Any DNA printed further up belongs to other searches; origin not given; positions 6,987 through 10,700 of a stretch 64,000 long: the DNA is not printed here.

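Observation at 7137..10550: Nuclear-encoded bacterial-type MutS1 with a presequence-like extension: organellar mismatch repair without a GIY-YIG domain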

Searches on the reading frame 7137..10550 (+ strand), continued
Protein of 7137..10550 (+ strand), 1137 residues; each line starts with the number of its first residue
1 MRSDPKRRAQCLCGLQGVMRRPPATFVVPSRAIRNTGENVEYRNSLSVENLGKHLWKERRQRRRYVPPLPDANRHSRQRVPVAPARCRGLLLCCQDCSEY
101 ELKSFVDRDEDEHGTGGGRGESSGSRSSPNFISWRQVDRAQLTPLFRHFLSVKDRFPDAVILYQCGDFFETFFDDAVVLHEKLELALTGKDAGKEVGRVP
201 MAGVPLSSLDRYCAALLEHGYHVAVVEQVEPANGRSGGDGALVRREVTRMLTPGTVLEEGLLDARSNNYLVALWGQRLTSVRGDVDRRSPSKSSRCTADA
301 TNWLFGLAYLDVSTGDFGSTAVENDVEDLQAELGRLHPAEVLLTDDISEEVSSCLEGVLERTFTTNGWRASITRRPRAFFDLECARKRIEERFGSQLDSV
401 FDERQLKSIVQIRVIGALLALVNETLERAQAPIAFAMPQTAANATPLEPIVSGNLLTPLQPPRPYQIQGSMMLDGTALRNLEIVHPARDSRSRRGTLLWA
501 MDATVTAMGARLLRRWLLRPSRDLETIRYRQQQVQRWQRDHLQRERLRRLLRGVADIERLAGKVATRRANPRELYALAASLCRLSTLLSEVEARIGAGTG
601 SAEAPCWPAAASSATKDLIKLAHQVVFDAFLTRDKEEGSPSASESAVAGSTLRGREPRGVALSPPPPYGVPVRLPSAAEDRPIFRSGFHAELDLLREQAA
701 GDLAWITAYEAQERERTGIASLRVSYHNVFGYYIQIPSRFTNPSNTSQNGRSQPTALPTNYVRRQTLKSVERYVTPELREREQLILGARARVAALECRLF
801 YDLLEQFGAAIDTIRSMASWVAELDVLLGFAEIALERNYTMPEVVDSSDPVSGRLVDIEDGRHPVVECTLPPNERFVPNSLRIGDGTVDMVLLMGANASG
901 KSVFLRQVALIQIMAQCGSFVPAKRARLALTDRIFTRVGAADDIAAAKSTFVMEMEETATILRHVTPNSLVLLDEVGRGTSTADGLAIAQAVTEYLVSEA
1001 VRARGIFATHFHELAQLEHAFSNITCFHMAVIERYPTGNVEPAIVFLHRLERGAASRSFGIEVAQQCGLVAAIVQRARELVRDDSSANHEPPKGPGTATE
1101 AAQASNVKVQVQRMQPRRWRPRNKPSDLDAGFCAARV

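Call 6: find_homologous_proteins(query=window:7137-10547:+, max_evalue=1e-10)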
Query window:7137-10547:+ (1137 aa): 2765 proteins with E <= 1e-10 among 8000 candidates; the best 120 are listed.
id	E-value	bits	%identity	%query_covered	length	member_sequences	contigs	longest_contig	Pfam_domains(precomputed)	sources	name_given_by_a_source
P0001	0.0e+0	2534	99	100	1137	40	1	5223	PF01624.26,PF05192.24,PF05188.24,PF05190.24,PF00488.28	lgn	-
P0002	0.0e+0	1465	67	90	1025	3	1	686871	PF01624.26,PF05192.24,PF05188.24,PF05190.24,PF00488.28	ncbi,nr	ncbi:hypothetical protein CCYA_CCYA05G1662 [Cyanidiococcus yangmingshanensis]|nr:hypothetical protei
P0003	0.0e+0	1443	67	89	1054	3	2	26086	PF01624.26,PF05192.24,PF05188.24,PF05190.24,PF00488.28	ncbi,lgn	-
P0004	5.4e-287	973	53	84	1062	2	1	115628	PF01624.26,PF05192.24,PF05188.24,PF05190.24,PF00488.28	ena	-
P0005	1.8e-237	809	55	35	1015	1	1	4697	PF01624.26,PF05192.24,PF05188.24,PF05190.24,PF00488.28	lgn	-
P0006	5.5e-188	645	42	84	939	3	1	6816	PF01624.26,PF05192.24,PF05188.24,PF05190.24,PF00488.28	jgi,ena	jgi:DNA mismatch repair protein MutS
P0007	2.4e-187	643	41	83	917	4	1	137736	PF01624.26,PF05192.24,PF05188.24,PF05190.24,PF00488.28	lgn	-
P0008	4.8e-186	639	41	84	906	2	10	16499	PF01624.26,PF05192.24,PF05188.24,PF05190.24,PF00488.28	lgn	-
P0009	6.3e-186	638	42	84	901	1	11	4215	PF01624.26,PF05192.24,PF05188.24,PF05190.24,PF00488.28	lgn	-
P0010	1.9e-185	637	40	84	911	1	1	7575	PF01624.26,PF05192.24,PF05188.24,PF05190.24,PF00488.28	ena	-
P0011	5.7e-185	635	41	84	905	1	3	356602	PF01624.26,PF05192.24,PF05188.24,PF05190.24,PF00488.28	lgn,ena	-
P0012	1.3e-184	634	41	84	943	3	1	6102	PF01624.26,PF05192.24,PF05188.24,PF05190.24,PF00488.28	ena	-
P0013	1.4e-184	634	41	84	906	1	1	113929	PF01624.26,PF05192.24,PF05188.24,PF05190.24,PF00488.28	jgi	-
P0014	1.7e-183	630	41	83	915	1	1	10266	PF01624.26,PF05192.24,PF05188.24,PF05190.24,PF00488.28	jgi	-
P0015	2.9e-183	630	40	84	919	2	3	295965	PF01624.26,PF05192.24,PF05188.24,PF05190.24,PF00488.28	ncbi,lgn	-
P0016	8.2e-183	628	40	84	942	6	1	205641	PF01624.26,PF05192.24,PF05188.24,PF05190.24,PF00488.28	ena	-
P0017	1.3e-182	627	41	84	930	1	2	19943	PF01624.26,PF05192.24,PF05188.24,PF05190.24,PF00488.28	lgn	-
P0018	3.6e-182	626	41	84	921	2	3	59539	PF01624.26,PF05192.24,PF05188.24,PF05190.24,PF00488.28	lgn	-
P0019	3.7e-182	626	41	84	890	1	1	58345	PF01624.26,PF05192.24,PF05188.24,PF05190.24,PF00488.28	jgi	jgi:DNA mismatch repair protein MutS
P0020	4.8e-182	626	40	84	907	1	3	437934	PF01624.26,PF05192.24,PF05188.24,PF05190.24,PF00488.28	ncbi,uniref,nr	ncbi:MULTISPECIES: DNA mismatch repair protein MutS [unclassified Leptolyngbya]|uniref:DNA mismatch 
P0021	7.8e-182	625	39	87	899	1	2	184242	PF01624.26,PF05192.24,PF05188.24,PF05190.24,PF00488.28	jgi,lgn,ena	jgi:DNA mismatch repair protein MutS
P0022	8.4e-182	625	41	84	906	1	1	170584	PF01624.26,PF05192.24,PF05188.24,PF05190.24,PF00488.28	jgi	-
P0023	1.7e-181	624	40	84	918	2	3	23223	PF01624.26,PF05192.24,PF05188.24,PF05190.24,PF00488.28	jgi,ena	-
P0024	1.9e-181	624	41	84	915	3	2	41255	PF01624.26,PF05192.24,PF05188.24,PF05190.24,PF00488.28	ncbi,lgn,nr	ncbi:MAG TPA: DNA mismatch repair protein MutS [Synechococcales cyanobacterium M55_K2018_004]|nr:DNA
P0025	8.3e-181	621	39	84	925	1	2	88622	PF01624.26,PF05192.24,PF05188.24,PF05190.24,PF00488.28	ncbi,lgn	-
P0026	1.2e-180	621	40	85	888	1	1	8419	PF01624.26,PF05192.24,PF05188.24,PF05190.24,PF00488.28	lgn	-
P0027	1.4e-180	621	39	84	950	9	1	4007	PF01624.26,PF05192.24,PF05188.24,PF05190.24,PF00488.28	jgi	-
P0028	3.6e-180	619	40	84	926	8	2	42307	PF01624.26,PF05192.24,PF05188.24,PF05190.24,PF00488.28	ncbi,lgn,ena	ncbi:MAG: DNA mismatch repair protein MutS [Prochlorotrichaceae cyanobacterium]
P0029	5.2e-180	619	41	84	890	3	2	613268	PF01624.26,PF05192.24,PF05188.24,PF05190.24,PF00488.28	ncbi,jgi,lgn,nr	ncbi:MAG: DNA mismatch repair protein MutS [Synechococcales cyanobacterium C42_A2020_086]|jgi:DNA mi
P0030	6.5e-180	619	40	84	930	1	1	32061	PF01624.26,PF05192.24,PF05188.24,PF05190.24,PF00488.28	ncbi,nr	ncbi:MAG: DNA mismatch repair protein MutS [Synechococcales bacterium]|nr:DNA mismatch repair protei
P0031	6.6e-180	619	40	88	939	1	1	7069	PF01624.26,PF05192.24,PF05188.24,PF05190.24,PF00488.28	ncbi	-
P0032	1.0e-179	618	42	84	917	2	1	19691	PF01624.26,PF05192.24,PF05188.24,PF05190.24,PF00488.28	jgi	jgi:DNA mismatch repair protein MutS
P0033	1.2e-179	618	39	84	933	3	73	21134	PF01624.26,PF05192.24,PF05188.24,PF05190.24,PF00488.28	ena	-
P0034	1.3e-179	618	40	84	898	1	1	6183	PF01624.26,PF05192.24,PF05188.24,PF05190.24,PF00488.28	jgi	jgi:DNA mismatch repair protein MutS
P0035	2.8e-179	616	40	84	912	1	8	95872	PF01624.26,PF05192.24,PF05188.24,PF05190.24,PF00488.28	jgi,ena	jgi:DNA mismatch repair protein MutS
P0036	4.8e-179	616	41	84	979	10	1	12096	PF01624.26,PF05192.24,PF05188.24,PF05190.24,PF00488.28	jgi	-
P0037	5.3e-179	616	39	84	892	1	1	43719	PF01624.26,PF05192.24,PF05188.24,PF05190.24,PF00488.28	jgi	jgi:DNA mismatch repair protein MutS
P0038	5.9e-179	615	39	88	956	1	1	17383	PF01624.26,PF05192.24,PF05188.24,PF05190.24,PF00488.28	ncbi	-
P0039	6.7e-179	615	39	84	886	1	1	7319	PF01624.26,PF05192.24,PF05188.24,PF05190.24,PF00488.28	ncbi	ncbi:DNA mismatch repair protein MutS [Phormidesmis sp. 146-12]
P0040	7.9e-179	615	39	88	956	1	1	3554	PF01624.26,PF05192.24,PF05188.24,PF05190.24,PF00488.28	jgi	jgi:DNA mismatch repair protein MutS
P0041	8.1e-179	615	40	84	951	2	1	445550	PF01624.26,PF05192.24,PF05188.24,PF05190.24,PF00488.28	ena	-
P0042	1.1e-178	614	40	83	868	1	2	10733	PF01624.26,PF05192.24,PF05188.24,PF05190.24,PF00488.28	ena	-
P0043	1.2e-178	614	40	84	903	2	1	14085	PF01624.26,PF05192.24,PF05188.24,PF05190.24,PF00488.28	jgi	jgi:DNA mismatch repair protein MutS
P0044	1.5e-178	614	40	84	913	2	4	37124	PF01624.26,PF05192.24,PF05188.24,PF05190.24,PF00488.28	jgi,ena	-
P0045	2.8e-178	613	39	84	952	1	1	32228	PF01624.26,PF05192.24,PF05188.24,PF05190.24,PF00488.28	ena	-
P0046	4.4e-178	612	40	84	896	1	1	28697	PF01624.26,PF05192.24,PF05188.24,PF05190.24,PF00488.28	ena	-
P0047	4.5e-178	612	39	84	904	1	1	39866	PF01624.26,PF05192.24,PF05188.24,PF05190.24,PF00488.28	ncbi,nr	ncbi:MAG: DNA mismatch repair protein MutS [Synechococcales cyanobacterium T60_A2020_003]|nr:DNA mis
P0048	5.0e-178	612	40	83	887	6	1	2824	PF01624.26,PF05192.24,PF05188.24,PF05190.24,PF00488.28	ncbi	-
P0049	5.8e-178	612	40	84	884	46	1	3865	PF01624.26,PF05192.24,PF05188.24,PF05190.24,PF00488.28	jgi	jgi:DNA mismatch repair protein MutS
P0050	5.9e-178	612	38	88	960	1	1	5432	PF01624.26,PF05192.24,PF05188.24,PF05190.24,PF00488.28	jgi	jgi:DNA mismatch repair protein MutS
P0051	6.6e-178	612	40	84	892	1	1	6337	PF01624.26,PF05192.24,PF05188.24,PF05190.24,PF00488.28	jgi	jgi:DNA mismatch repair protein MutS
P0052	7.3e-178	612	39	88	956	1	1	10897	PF01624.26,PF05192.24,PF05188.24,PF05190.24,PF00488.28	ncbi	ncbi:DNA mismatch repair protein MutS [Thermoleptolyngbya sp.]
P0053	1.2e-177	611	39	88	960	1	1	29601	PF01624.26,PF05192.24,PF05188.24,PF05190.24,PF00488.28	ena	-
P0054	1.7e-177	611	40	82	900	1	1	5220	PF01624.26,PF05192.24,PF05188.24,PF05190.24,PF00488.28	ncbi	ncbi:MAG: DNA mismatch repair protein MutS [Elainella sp.]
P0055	3.1e-177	610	39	84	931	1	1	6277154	PF01624.26,PF05192.24,PF05188.24,PF05190.24,PF00488.28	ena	-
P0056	3.8e-177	609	39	84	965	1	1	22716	PF01624.26,PF05192.24,PF05188.24,PF05190.24,PF00488.28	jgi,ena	jgi:DNA mismatch repair protein MutS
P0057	3.9e-177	609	40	84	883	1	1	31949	PF01624.26,PF05192.24,PF05188.24,PF05190.24,PF00488.28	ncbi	-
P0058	4.6e-177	609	40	84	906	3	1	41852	PF01624.26,PF05192.24,PF05188.24,PF05190.24,PF00488.28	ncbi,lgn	-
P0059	6.6e-177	609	39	84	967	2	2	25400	PF01624.26,PF05192.24,PF05188.24,PF05190.24,PF00488.28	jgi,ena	jgi:DNA mismatch repair protein MutS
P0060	7.2e-177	608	40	83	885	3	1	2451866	PF01624.26,PF05192.24,PF05188.24,PF05190.24,PF00488.28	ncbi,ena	-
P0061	7.5e-177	608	38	88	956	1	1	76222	PF01624.26,PF05192.24,PF05188.24,PF05190.24,PF00488.28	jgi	-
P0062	8.1e-177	608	39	84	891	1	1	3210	PF01624.26,PF05192.24,PF05188.24,PF05190.24,PF00488.28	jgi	jgi:DNA mismatch repair protein MutS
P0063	8.5e-177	608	39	86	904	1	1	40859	PF01624.26,PF05192.24,PF05188.24,PF05190.24,PF00488.28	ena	-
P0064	9.1e-177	608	39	84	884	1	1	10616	PF01624.26,PF05192.24,PF05188.24,PF05190.24,PF00488.28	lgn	-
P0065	9.5e-177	608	39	88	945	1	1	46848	PF01624.26,PF05192.24,PF05188.24,PF05190.24,PF00488.28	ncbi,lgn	ncbi:MAG: DNA mismatch repair protein MutS [Cyanobacteriota bacterium]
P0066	1.0e-176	608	39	84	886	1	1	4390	PF01624.26,PF05192.24,PF05188.24,PF05190.24,PF00488.28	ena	-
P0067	1.0e-176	608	39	88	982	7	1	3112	PF01624.26,PF05192.24,PF05188.24,PF05190.24,PF00488.28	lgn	-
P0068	1.1e-176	608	40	84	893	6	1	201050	PF01624.26,PF05192.24,PF05188.24,PF05190.24,PF00488.28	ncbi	-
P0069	1.1e-176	608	40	83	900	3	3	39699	PF01624.26,PF05192.24,PF05188.24,PF05190.24,PF00488.28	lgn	-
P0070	1.4e-176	608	40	84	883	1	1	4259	PF01624.26,PF05192.24,PF05188.24,PF05190.24,PF00488.28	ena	-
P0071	1.7e-176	607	39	84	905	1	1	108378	PF01624.26,PF05192.24,PF05188.24,PF05190.24,PF00488.28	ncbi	-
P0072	1.9e-176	607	38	85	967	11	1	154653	PF01624.26,PF05192.24,PF05188.24,PF05190.24,PF00488.28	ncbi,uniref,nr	ncbi:DNA mismatch repair protein MutS [Thermoleptolyngbya sp. C42_A2020_037]|uniref:DNA mismatch rep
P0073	3.1e-176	606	40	83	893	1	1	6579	PF01624.26,PF05192.24,PF05188.24,PF05190.24,PF00488.28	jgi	jgi:DNA mismatch repair protein MutS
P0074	3.8e-176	606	40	84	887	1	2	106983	PF01624.26,PF05192.24,PF05188.24,PF05190.24,PF00488.28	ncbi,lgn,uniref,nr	ncbi:DNA mismatch repair protein MutS [Phormidesmis priestleyi ULC007]|uniref:DNA mismatch repair pr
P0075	4.3e-176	606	38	69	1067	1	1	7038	PF01624.26,PF05192.24,PF05188.24,PF05190.24,PF00488.28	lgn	-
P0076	4.9e-176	606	40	84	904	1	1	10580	PF01624.26,PF05192.24,PF05188.24,PF05190.24,PF00488.28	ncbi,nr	ncbi:MAG: DNA mismatch repair protein MutS [Leptolyngbya sp. SIO4C1]|nr:DNA mismatch repair protein 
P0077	5.5e-176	606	39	84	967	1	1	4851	PF01624.26,PF05192.24,PF05188.24,PF05190.24,PF00488.28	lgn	-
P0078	5.8e-176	605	40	88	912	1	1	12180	PF01624.26,PF05192.24,PF05188.24,PF05190.24,PF00488.28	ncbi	ncbi:MAG TPA: DNA mismatch repair protein MutS [Coleofasciculaceae cyanobacterium]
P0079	7.6e-176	605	40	84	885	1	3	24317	PF01624.26,PF05192.24,PF05188.24,PF05190.24,PF00488.28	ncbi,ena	-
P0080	7.6e-176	605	39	84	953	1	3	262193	PF01624.26,PF05192.24,PF05188.24,PF05190.24,PF00488.28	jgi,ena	jgi:DNA mismatch repair protein MutS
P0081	8.0e-176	605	40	84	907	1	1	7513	PF01624.26,PF05192.24,PF05188.24,PF05190.24,PF00488.28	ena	-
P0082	8.3e-176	605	40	84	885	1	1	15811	PF01624.26,PF05192.24,PF05188.24,PF05190.24,PF00488.28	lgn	-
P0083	1.0e-175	605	40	84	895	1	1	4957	PF01624.26,PF05192.24,PF05188.24,PF05190.24,PF00488.28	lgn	-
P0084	1.6e-175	604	40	84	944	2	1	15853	PF01624.26,PF05192.24,PF05188.24,PF05190.24,PF00488.28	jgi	jgi:DNA mismatch repair protein MutS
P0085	1.7e-175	604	40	84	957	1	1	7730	PF01624.26,PF05192.24,PF05188.24,PF05190.24,PF00488.28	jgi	-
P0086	1.8e-175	604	39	84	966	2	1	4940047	PF01624.26,PF05192.24,PF05188.24,PF05190.24,PF00488.28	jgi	jgi:DNA mismatch repair protein MutS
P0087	2.4e-175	603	40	84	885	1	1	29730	PF01624.26,PF05192.24,PF05188.24,PF05190.24,PF00488.28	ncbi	ncbi:MAG: DNA mismatch repair protein MutS [Nodosilinea sp.]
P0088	2.7e-175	603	41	84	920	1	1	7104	PF01624.26,PF05192.24,PF05188.24,PF05190.24,PF00488.28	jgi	-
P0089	4.7e-175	602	38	84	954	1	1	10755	PF01624.26,PF05192.24,PF05188.24,PF05190.24,PF00488.28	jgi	jgi:DNA mismatch repair protein MutS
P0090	6.4e-175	602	41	84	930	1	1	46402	PF01624.26,PF05192.24,PF05188.24,PF05190.24,PF00488.28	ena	-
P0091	6.5e-175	602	40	83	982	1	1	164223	PF01624.26,PF05192.24,PF05188.24,PF05190.24,PF00488.28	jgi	-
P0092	7.9e-175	602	40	83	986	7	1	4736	PF01624.26,PF05192.24,PF05188.24,PF05190.24,PF00488.28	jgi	jgi:DNA mismatch repair protein MutS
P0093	1.1e-174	601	40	84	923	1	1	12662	PF01624.26,PF05192.24,PF05188.24,PF05190.24,PF00488.28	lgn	-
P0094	1.6e-174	601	41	83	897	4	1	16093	PF01624.26,PF05192.24,PF05188.24,PF05190.24,PF00488.28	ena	-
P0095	2.8e-174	600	38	88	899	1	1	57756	PF01624.26,PF05192.24,PF05188.24,PF05190.24,PF00488.28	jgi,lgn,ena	jgi:DNA mismatch repair protein MutS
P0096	3.7e-174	599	40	83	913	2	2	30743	PF01624.26,PF05192.24,PF05188.24,PF05190.24,PF00488.28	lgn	-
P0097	5.4e-174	599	41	84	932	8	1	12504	PF01624.26,PF05192.24,PF05188.24,PF05190.24,PF00488.28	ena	-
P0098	7.6e-174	598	40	84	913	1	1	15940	PF01624.26,PF05192.24,PF05188.24,PF05190.24,PF00488.28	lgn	-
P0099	9.8e-174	598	37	66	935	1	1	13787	PF01624.26,PF05192.24,PF05188.24,PF05190.24,PF00488.28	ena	-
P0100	1.0e-173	598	39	67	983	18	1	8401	PF01624.26,PF05192.24,PF05188.24,PF05190.24,PF00488.28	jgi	-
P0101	1.1e-173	598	40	84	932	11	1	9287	PF01624.26,PF05192.24,PF05188.24,PF05190.24,PF00488.28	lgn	-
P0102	1.1e-173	598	39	88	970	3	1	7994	PF01624.26,PF05192.24,PF05188.24,PF05190.24,PF00488.28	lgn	-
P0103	1.1e-173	598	38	84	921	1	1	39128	PF01624.26,PF05192.24,PF05188.24,PF05190.24,PF00488.28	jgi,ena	jgi:DNA mismatch repair protein MutS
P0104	2.4e-173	597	39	83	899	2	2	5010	PF01624.26,PF05192.24,PF05188.24,PF05190.24,PF00488.28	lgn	-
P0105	2.9e-173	597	39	84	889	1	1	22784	PF01624.26,PF05192.24,PF05188.24,PF05190.24,PF00488.28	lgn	-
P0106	4.8e-173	596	39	84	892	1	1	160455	PF01624.26,PF05192.24,PF05188.24,PF05190.24,PF00488.28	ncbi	-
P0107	5.3e-173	596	39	84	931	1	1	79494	PF01624.26,PF05192.24,PF05188.24,PF05190.24,PF00488.28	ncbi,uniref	ncbi:DNA mismatch repair protein MutS [Leptolyngbya sp. AN02str]|uniref:DNA mismatch repair protein 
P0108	1.0e-172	595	40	84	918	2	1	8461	PF01624.26,PF05192.24,PF05188.24,PF05190.24,PF00488.28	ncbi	ncbi:MAG TPA: DNA mismatch repair protein MutS [Thermosynechococcaceae cyanobacterium]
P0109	1.7e-172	594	38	83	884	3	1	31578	PF01624.26,PF05192.24,PF05188.24,PF05190.24,PF00488.28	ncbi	ncbi:MAG: DNA mismatch repair protein MutS [Microcystaceae cyanobacterium]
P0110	2.4e-172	593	37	84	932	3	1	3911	PF01624.26,PF05192.24,PF05188.24,PF05190.24,PF00488.28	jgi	jgi:DNA mismatch repair protein MutS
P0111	2.6e-172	593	40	87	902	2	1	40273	PF01624.26,PF05192.24,PF05188.24,PF05190.24,PF00488.28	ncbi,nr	ncbi:MAG: DNA mismatch repair protein MutS [Oscillatoriales cyanobacterium]|nr:MAG: DNA mismatch rep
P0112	3.3e-172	593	39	84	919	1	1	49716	PF01624.26,PF05192.24,PF05188.24,PF05190.24,PF00488.28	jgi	jgi:DNA mismatch repair protein MutS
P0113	4.2e-172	593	40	84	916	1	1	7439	PF01624.26,PF05192.24,PF05188.24,PF05190.24,PF00488.28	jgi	jgi:DNA mismatch repair protein MutS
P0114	4.6e-172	593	39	84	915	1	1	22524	PF01624.26,PF05192.24,PF05188.24,PF05190.24,PF00488.28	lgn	-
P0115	6.3e-172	592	40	84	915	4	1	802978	PF01624.26,PF05192.24,PF05188.24,PF05190.24,PF00488.28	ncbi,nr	ncbi:MAG: DNA mismatch repair protein MutS [Cyanobacteria bacterium]|nr:DNA mismatch repair protein 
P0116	6.3e-172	592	40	84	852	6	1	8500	PF01624.26,PF05192.24,PF05188.24,PF05190.24,PF00488.28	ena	-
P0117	6.9e-172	592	38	84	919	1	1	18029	PF01624.26,PF05192.24,PF05188.24,PF05190.24,PF00488.28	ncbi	ncbi:MAG: DNA mismatch repair protein MutS [Cyanobacteria bacterium P01_A01_bin.114]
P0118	8.5e-172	592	37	84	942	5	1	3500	PF01624.26,PF05192.24,PF05188.24,PF05190.24,PF00488.28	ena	-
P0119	1.1e-171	591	38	84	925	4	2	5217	PF01624.26,PF05192.24,PF05188.24,PF05190.24,PF00488.28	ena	-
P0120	1.8e-171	591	39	83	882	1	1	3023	PF01624.26,PF05192.24,PF05188.24,PF05190.24,PF00488.28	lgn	-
